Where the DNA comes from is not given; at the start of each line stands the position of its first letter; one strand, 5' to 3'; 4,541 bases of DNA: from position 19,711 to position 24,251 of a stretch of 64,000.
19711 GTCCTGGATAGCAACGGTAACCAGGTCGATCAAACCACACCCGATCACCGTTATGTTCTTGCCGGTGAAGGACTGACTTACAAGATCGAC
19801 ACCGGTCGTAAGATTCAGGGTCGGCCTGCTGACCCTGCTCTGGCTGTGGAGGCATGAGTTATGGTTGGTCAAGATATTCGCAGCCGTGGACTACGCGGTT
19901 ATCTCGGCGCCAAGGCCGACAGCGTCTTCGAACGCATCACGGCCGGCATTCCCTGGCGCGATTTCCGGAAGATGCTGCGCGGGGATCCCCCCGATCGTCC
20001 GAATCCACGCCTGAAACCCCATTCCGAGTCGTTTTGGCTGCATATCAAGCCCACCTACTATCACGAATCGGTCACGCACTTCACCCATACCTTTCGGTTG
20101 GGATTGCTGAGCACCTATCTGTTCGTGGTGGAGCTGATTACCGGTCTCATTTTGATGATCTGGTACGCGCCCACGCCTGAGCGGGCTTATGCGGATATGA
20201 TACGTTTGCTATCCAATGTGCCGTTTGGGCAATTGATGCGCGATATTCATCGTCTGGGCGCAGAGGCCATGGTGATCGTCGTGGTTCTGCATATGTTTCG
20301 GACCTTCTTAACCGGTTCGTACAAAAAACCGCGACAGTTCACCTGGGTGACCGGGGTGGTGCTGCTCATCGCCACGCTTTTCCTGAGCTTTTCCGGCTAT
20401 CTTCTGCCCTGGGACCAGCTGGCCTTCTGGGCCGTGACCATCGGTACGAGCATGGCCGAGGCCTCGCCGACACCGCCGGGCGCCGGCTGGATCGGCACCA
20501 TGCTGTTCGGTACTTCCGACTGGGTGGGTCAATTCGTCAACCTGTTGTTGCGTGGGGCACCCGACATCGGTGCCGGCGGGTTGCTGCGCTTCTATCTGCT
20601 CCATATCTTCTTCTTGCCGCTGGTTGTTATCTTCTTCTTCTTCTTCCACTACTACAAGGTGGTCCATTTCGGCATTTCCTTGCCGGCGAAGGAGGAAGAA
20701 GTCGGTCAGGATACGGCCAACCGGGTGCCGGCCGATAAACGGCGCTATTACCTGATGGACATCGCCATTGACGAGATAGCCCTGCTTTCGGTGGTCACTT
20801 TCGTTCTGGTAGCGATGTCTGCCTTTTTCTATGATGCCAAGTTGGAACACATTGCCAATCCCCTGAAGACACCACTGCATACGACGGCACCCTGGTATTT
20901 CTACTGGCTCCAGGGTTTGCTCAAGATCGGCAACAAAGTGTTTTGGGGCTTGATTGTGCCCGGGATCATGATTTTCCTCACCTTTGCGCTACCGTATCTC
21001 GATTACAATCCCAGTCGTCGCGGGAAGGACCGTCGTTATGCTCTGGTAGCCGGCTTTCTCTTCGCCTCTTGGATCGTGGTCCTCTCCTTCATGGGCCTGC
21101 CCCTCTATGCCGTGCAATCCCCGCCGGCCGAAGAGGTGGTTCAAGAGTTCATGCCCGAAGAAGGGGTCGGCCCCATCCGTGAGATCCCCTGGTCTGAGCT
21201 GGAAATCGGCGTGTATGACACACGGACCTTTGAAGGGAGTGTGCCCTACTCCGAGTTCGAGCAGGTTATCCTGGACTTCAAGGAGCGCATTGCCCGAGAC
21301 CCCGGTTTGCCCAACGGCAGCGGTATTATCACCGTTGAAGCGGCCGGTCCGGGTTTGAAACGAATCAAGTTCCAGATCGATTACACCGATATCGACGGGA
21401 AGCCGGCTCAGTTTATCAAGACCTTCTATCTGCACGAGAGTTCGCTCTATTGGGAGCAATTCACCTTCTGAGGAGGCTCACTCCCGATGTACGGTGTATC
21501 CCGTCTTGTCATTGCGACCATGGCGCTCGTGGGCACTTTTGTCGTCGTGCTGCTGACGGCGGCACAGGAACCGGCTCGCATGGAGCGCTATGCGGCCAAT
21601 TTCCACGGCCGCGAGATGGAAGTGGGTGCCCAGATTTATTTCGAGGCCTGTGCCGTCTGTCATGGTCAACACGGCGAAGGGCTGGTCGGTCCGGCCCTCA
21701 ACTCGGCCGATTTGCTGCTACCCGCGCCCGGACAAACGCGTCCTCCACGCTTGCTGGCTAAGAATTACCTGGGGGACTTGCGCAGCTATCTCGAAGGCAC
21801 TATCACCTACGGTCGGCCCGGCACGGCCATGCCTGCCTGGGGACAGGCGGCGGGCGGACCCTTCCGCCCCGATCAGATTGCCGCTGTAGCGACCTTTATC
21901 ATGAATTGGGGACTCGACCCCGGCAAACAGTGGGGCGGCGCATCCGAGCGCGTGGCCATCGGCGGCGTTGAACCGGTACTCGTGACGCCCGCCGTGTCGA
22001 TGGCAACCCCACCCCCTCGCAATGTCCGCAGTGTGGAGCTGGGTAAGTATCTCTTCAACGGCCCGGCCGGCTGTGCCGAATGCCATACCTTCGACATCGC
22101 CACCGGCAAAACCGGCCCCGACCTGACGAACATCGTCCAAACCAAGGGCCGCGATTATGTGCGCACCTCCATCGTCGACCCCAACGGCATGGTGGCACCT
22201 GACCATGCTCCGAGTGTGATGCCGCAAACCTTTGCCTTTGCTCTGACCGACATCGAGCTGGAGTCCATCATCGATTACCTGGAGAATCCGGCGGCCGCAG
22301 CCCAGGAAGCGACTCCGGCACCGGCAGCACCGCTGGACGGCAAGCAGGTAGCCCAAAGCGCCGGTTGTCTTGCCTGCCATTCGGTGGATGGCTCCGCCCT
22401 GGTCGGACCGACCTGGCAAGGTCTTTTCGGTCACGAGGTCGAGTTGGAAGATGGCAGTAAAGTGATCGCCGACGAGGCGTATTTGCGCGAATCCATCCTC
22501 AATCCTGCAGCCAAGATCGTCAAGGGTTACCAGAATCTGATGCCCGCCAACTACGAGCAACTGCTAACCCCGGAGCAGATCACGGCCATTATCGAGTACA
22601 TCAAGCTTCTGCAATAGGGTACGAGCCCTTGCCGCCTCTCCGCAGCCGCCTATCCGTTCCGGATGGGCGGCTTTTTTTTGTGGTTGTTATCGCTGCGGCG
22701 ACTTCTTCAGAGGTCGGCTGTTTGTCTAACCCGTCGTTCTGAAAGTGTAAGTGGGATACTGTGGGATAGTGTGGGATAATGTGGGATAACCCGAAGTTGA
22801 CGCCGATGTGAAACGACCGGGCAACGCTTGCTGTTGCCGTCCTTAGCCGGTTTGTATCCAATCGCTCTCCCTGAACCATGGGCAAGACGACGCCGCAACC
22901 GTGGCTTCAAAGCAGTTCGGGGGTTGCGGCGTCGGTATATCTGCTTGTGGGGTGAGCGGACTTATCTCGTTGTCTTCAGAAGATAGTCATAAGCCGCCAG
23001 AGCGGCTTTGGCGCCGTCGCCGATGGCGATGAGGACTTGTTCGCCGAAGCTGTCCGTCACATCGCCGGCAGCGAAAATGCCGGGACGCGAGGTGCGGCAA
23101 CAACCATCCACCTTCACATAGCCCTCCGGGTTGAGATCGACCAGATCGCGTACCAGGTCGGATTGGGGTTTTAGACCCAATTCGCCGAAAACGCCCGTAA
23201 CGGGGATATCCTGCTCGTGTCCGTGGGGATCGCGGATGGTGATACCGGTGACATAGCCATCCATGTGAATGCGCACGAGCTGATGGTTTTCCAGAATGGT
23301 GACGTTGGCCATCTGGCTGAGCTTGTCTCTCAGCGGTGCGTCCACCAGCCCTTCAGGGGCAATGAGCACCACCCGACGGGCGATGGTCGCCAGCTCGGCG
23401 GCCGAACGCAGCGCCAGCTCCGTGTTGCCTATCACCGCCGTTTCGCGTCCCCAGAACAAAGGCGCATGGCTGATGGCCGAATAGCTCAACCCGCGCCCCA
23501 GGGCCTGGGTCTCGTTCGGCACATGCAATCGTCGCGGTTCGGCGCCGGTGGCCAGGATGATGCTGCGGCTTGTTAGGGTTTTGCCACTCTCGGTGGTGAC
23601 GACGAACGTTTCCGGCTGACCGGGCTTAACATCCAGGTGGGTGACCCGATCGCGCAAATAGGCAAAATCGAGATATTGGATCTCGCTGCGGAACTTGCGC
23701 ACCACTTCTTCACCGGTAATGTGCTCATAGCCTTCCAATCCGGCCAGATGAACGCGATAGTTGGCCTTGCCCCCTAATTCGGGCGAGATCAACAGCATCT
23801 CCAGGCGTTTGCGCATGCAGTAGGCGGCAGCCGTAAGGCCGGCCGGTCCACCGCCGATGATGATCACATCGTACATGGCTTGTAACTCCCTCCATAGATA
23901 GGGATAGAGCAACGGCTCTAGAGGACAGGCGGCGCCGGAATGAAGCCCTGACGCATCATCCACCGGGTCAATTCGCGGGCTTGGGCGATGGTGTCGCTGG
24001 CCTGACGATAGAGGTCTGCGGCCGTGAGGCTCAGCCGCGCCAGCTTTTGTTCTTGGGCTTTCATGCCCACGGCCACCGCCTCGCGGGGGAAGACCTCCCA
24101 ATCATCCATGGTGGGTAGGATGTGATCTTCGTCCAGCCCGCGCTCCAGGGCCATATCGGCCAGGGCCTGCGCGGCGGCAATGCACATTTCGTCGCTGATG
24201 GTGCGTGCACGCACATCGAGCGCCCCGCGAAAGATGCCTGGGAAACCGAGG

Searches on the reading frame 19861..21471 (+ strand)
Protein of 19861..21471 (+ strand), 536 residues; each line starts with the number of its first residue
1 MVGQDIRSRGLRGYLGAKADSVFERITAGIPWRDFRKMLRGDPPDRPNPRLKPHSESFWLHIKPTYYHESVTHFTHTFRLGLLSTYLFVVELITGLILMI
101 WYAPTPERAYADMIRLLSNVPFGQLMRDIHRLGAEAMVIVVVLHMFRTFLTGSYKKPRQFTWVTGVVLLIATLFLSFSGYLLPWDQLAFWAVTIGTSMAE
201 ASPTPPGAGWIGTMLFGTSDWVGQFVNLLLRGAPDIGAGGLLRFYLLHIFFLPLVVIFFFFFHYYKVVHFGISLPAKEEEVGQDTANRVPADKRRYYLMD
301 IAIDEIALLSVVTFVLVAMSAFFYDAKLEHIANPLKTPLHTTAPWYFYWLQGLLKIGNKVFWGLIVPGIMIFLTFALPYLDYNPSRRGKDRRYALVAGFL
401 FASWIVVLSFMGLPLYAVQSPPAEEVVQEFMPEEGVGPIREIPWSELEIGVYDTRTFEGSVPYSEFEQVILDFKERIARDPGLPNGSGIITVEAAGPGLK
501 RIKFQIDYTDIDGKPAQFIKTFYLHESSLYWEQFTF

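Call 4: search_protein_families(library=pfam, proteins=[window:19861-21471:+], max_evalue=0.01)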
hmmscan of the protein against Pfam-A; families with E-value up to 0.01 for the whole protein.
window:19861-21471:+ (536 aa): 4 families
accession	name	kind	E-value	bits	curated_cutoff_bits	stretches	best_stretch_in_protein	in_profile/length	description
PF00033.24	Cytochrome_B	-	6.1e-36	124.5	27.2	1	72-267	8-185/189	Cytochrome b/b6/petB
PF13631.11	Cytochrom_B_N_2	-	2.6e-30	106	27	1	136-315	2-153/169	Cytochrome b(N-terminal)/b6/petB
PF00032.22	Cytochrom_B_C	-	5.7e-12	46.2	20.7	1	332-413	2-83/102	Cytochrome b(C-terminal)/b6/petD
PF14358.11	DUF4405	-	0.0012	19.8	26.7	1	82-145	4-62/66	Domain of unknown function (DUF4405)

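Call 5: search_protein_families(library=ncbifam, proteins=[window:19861-21471:+], max_evalue=0.01)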
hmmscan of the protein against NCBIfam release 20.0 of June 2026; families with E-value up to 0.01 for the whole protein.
window:19861-21471:+ (536 aa): 5 families
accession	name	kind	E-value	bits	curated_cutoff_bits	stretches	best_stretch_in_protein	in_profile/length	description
NF040969.1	cytb_ExtP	equivalog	6.9e-62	208.9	290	2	57-204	4-151/205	selenite/tellurite reduction operon b-type cytochrome ExtP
NF002990.0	PRK03735.1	subfamily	8.6e-47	159.8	325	1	73-275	36-222/223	cytochrome b6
NF041076.1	cyt_b_SoxC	equivalog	4.7e-32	111.6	740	1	78-428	28-375/542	proton pump complex cytochrome B SoxC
NF050120.1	bc1_QcrB_actin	exception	1.2e-19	70.6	500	1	77-362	25-305/458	cytochrome bc1 complex cytochrome b subunit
NF040970.1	memb_ExtQ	equivalog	0.00078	19.7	150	1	311-410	17-118/134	selenite/tellurite reduction operon b-type cytochrome membrane protein ExtQ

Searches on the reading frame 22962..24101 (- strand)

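Call 9: search_protein_families(library=pfam, proteins=[window:22962-24101:-], max_evalue=0.001)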
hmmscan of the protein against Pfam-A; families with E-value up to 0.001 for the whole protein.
window:22962-24101:- (379 aa): 13 families
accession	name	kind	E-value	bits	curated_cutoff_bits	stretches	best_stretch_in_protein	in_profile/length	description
PF07992.20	Pyr_redox_2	-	3.3e-31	109.3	26.1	1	77-362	1-290/291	Pyridine nucleotide-disulphide oxidoreductase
PF13738.12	Pyr_redox_3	-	1.3e-13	51.4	30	1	157-346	106-305/305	Pyridine nucleotide-disulphide oxidoreductase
PF12831.13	FAD_oxidored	-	2.7e-07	30.7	27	1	78-145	1-72/416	FAD dependent oxidoreductase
PF03486.20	HI0933_like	-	1.1e-06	28.8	50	0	78-106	2-30/244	HI0933-like protein Rossmann domain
PF01134.28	GIDA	-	1.3e-06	28.2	22.1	0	78-109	1-32/391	Glucose inhibited division protein A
PF00890.30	FAD_binding_2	-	1.9e-06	27.8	20.4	1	78-107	1-30/414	FAD binding domain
PF01266.30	DAO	-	2.6e-06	27.7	27.9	0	78-111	1-35/353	FAD dependent oxidoreductase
PF05834.18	Lycopene_cycl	-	5.9e-06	26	23.4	1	78-115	1-42/380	Lycopene cyclase protein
PF13450.12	NAD_binding_8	-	4.7e-05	24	21.9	1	81-127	1-45/68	NAD(P)-binding Rossmann-like domain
PF01946.23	Thi4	-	0.00033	20.4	26.2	1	75-106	16-48/235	Thi4 family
PF13454.12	NAD_binding_9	-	0.00041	20.8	21.8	0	138-187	107-154/155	FAD-NAD(P)-binding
PF13241.12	NAD_binding_7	-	0.00047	21.1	22.1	0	218-254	7-41/104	Putative NAD(P)-binding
PF00070.33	Pyr_redox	-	0.0005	21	22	0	221-290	2-80/82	Pyridine nucleotide-disulphide oxidoreductase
